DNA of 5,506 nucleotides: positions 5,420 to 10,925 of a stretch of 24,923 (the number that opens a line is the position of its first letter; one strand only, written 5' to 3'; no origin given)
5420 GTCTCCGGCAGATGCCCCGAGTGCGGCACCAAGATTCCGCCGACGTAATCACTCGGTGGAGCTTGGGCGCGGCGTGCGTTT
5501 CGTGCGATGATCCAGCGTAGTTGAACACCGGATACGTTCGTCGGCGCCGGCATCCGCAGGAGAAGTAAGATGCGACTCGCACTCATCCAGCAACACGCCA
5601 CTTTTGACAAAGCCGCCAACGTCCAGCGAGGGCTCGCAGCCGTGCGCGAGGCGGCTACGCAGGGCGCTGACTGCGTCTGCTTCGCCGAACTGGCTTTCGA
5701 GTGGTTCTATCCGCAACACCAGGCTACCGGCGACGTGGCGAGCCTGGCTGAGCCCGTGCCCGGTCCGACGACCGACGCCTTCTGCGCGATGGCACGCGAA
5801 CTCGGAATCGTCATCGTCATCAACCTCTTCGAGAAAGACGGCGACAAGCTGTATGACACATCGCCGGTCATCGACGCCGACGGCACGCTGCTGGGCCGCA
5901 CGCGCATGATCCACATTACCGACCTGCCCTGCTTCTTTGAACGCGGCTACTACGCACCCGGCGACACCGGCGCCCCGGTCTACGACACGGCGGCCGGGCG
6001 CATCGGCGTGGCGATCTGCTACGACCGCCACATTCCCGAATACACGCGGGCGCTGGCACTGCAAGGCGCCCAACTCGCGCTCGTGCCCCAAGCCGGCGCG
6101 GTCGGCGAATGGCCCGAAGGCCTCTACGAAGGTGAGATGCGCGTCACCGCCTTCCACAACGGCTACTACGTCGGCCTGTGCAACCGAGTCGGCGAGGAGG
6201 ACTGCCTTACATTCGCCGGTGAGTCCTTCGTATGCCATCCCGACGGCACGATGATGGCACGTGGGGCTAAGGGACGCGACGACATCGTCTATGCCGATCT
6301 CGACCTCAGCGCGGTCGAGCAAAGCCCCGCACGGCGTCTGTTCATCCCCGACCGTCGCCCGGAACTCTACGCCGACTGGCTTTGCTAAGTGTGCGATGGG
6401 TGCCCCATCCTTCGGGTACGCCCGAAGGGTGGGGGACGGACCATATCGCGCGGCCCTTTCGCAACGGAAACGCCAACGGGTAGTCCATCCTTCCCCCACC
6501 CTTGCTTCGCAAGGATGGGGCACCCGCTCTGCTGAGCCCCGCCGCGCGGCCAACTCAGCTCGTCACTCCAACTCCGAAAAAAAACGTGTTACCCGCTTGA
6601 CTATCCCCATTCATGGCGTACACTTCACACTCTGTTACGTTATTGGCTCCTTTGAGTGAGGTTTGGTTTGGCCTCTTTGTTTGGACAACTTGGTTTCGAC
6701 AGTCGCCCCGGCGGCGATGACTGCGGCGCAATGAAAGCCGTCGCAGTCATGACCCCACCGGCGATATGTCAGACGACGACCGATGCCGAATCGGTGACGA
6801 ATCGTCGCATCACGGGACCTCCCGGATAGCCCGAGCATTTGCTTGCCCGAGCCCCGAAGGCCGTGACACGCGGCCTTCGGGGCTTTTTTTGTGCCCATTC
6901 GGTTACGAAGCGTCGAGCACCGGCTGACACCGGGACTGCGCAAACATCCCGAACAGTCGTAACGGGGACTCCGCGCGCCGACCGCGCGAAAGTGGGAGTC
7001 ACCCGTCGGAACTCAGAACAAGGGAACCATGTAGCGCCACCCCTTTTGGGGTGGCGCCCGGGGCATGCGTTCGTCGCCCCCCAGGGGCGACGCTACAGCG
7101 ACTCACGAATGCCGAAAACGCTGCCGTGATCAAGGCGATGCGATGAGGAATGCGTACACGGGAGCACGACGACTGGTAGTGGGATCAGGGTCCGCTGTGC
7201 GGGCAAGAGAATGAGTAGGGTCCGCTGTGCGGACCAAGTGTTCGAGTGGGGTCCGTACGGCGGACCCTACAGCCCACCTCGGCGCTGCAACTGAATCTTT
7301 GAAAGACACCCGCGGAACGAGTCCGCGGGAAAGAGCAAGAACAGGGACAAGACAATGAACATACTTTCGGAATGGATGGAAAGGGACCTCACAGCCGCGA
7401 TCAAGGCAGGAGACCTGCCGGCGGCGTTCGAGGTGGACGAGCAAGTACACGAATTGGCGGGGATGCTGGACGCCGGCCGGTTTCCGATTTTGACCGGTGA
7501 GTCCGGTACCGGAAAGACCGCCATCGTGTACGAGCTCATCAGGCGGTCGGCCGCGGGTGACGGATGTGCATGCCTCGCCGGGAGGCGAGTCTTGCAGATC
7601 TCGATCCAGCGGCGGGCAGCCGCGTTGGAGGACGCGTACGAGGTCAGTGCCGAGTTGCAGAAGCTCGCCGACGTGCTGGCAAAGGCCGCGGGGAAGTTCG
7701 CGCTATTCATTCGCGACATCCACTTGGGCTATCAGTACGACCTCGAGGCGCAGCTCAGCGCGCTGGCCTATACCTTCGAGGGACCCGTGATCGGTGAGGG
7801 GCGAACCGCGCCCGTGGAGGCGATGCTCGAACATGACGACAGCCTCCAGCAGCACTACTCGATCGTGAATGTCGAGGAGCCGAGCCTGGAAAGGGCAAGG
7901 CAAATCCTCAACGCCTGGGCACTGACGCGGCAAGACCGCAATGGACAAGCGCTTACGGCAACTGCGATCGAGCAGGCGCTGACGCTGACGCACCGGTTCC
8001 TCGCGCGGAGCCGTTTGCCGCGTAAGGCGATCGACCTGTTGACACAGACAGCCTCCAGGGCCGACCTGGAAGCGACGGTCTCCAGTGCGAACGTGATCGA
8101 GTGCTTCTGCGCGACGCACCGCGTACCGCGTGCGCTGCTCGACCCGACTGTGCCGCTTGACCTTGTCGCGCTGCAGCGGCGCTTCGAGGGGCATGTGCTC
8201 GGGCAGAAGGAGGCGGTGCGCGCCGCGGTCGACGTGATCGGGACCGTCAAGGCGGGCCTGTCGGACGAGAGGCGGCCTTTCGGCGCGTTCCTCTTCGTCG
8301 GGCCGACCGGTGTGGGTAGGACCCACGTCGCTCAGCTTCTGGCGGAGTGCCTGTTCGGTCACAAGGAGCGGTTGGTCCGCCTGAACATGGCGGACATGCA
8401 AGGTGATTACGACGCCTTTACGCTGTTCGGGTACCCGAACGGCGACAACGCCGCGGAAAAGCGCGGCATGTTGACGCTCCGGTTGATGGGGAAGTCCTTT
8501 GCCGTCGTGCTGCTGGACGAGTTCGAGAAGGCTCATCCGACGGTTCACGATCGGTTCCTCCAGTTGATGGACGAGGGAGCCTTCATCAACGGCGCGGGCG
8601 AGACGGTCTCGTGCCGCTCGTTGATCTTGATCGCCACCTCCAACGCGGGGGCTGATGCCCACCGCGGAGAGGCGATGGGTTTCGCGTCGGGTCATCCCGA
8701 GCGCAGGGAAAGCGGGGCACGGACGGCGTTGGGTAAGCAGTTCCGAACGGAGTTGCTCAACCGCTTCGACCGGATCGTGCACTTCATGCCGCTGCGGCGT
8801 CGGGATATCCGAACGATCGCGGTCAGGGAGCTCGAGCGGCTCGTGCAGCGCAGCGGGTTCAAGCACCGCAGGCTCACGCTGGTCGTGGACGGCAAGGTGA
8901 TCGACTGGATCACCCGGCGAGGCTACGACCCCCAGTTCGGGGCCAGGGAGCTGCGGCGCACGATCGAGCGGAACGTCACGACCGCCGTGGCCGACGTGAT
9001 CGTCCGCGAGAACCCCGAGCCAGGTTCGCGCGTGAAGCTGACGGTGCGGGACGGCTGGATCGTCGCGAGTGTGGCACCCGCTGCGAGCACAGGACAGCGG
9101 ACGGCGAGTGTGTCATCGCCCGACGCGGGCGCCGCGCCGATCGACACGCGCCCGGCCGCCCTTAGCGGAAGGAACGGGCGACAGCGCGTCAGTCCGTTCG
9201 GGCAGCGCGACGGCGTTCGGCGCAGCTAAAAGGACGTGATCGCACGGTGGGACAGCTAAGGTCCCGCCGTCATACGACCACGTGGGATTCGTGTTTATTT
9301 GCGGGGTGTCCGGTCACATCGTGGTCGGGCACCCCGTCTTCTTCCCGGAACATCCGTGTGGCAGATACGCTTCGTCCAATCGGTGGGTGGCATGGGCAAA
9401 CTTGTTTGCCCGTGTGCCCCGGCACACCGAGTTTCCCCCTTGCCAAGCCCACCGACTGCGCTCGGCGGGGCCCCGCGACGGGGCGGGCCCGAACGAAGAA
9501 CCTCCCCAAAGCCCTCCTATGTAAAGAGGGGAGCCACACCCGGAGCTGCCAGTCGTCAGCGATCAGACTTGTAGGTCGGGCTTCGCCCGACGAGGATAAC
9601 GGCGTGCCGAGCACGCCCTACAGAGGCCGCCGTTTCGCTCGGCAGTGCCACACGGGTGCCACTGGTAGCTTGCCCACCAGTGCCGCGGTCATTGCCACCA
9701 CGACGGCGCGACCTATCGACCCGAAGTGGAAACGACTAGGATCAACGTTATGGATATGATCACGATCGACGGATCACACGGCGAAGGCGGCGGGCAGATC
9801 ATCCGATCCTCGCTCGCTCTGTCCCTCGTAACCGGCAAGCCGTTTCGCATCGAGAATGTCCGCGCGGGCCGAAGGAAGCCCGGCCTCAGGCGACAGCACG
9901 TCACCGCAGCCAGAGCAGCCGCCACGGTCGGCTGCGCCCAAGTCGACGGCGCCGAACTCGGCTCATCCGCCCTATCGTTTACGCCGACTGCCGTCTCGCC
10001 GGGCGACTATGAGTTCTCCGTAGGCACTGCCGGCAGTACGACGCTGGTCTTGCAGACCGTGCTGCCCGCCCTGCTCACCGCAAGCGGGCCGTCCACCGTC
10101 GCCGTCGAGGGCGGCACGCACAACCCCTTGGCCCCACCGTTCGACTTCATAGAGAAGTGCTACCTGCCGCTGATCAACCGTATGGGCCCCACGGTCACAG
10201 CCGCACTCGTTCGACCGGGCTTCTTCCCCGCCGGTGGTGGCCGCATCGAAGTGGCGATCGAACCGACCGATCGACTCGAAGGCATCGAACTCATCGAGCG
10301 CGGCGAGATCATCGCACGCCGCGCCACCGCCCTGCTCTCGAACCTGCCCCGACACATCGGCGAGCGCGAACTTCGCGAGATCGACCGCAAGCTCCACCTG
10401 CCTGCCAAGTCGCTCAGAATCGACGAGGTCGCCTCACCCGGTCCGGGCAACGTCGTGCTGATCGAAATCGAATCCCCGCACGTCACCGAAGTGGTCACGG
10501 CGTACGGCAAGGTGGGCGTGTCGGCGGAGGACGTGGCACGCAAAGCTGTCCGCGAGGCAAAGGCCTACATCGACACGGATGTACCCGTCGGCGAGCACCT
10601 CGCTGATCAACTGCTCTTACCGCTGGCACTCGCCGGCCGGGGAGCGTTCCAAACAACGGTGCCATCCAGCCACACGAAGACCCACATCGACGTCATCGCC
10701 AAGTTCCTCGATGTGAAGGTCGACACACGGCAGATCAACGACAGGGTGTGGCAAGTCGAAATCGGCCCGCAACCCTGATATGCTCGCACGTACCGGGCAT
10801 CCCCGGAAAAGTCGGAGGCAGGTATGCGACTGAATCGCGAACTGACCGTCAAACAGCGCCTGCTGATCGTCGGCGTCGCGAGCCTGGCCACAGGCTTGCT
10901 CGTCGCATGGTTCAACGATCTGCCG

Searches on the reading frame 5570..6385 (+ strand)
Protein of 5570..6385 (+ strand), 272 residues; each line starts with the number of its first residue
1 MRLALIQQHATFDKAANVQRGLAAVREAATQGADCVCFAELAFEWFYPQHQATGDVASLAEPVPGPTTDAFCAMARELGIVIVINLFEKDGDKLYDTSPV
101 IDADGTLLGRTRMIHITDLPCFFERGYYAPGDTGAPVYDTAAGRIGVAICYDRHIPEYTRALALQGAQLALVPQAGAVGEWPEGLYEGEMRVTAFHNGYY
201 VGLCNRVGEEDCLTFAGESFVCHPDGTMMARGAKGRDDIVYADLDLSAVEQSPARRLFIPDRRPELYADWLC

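Call 87: search_protein_families(library=padloc, proteins=[window:5570-6385:+], max_evalue=0.001)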
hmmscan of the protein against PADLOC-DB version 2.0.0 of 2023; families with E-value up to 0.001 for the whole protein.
window:5570-6385:+ (272 aa): 0 families

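Call 88: search_protein_families(library=pfam, proteins=[window:5570-6385:+], max_evalue=0.001)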
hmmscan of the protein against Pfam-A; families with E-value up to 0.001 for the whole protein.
window:5570-6385:+ (272 aa): 1 family
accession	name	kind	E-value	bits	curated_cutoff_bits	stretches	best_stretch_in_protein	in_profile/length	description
PF00795.27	CN_hydrolase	-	1.1e-50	172.9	23.2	1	2-252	1-254/256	Carbon-nitrogen hydrolase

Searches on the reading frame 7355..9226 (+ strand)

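Call 14: search_protein_families(library=pfam, proteins=[window:7355-9226:+], max_evalue=0.001)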
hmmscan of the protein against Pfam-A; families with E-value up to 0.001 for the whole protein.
window:7355-9226:+ (624 aa): 12 families
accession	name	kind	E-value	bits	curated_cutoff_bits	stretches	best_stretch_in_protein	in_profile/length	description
PF07724.20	AAA_2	-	4.3e-34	118.4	27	1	307-473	1-165/166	AAA domain (Cdc48 subfamily)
PF10431.15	ClpB_D2-small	-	2.7e-17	63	21.9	1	480-561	1-80/81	C-terminal, D2-small domain, of ClpB protein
PF07728.20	AAA_5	-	5.7e-12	46.3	22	1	312-433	2-125/139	AAA domain (dynein-related subfamily)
PF00158.32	Sigma54_activat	-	1.6e-09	38.1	20.2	1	312-430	25-143/168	Sigma-54 interaction domain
PF00004.35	AAA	-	2.3e-08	35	21.2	0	313-408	2-95/131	ATPase family associated with various cellular activities (AAA)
PF17871.7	AAA_lid_9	-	3.7e-07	30.4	22.8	1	179-247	3-71/104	AAA lid domain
PF13401.12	AAA_22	-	6.3e-07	30.2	27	0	42-67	6-31/130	AAA domain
PF20720.3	nSTAND3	-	5.4e-05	23.4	27.2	0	31-72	7-47/155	Novel STAND NTPase 3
PF13481.12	AAA_25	-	5.6e-05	23.3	27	1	34-95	26-98/195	AAA domain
PF12775.13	AAA_7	-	0.00017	21.6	25.8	0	39-122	31-109/181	P-loop containing dynein motor region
PF13191.12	AAA_16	-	0.00025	22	32.6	0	29-105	7-124/167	AAA ATPase domain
PF20030.5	bpMoxR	-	0.00049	19.7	27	0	313-431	35-146/205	MoxR domain in the MoxR-vWA-beta-propeller ternary systems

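Call 87: search_protein_families(library=padloc, proteins=[window:7355-9226:+], max_evalue=0.001)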
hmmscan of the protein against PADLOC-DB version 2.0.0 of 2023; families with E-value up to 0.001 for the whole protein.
window:7355-9226:+ (624 aa): 5 families
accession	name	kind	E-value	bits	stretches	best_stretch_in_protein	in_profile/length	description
PDLC03838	DolB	-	5.1e-26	89.8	1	270-433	130-280/375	-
PDLC04606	PDC-M37B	-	2.5e-25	87.5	1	312-433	177-296/390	-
PDLC04605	PDC-M37B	-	1.1e-19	68.9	1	305-432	301-425/518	-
PDLC04140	mad8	-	4.2e-05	21.2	0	312-395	30-86/314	mads_8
PDLC01993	RtcR--CARF_AAA_HTH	-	5.7e-05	19.7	1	312-430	207-327/523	-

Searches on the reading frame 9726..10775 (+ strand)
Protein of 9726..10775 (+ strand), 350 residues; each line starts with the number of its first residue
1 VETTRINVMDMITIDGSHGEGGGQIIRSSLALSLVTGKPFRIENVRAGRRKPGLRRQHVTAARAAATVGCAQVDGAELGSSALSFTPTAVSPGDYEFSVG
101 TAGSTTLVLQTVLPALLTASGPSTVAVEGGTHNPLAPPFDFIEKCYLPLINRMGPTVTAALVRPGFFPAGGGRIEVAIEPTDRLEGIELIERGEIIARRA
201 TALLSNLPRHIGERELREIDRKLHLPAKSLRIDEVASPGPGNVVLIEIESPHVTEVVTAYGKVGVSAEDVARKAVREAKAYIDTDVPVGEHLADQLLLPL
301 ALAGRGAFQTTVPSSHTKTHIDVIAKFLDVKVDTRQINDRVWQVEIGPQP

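Call 14: search_protein_families(library=pfam, proteins=[window:9726-10775:+], max_evalue=0.001)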
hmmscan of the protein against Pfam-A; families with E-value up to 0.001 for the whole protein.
window:9726-10775:+ (350 aa): 2 families
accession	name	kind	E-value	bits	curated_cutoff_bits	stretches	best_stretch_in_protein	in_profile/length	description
PF01137.26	RTC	-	1e-75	254.1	27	1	19-333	2-220/221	RNA 3'-terminal phosphate cyclase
PF05189.18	RTC_insert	-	2.1e-13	51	23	1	191-282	2-101/102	RNA 3'-terminal phosphate cyclase (RTC), insert domain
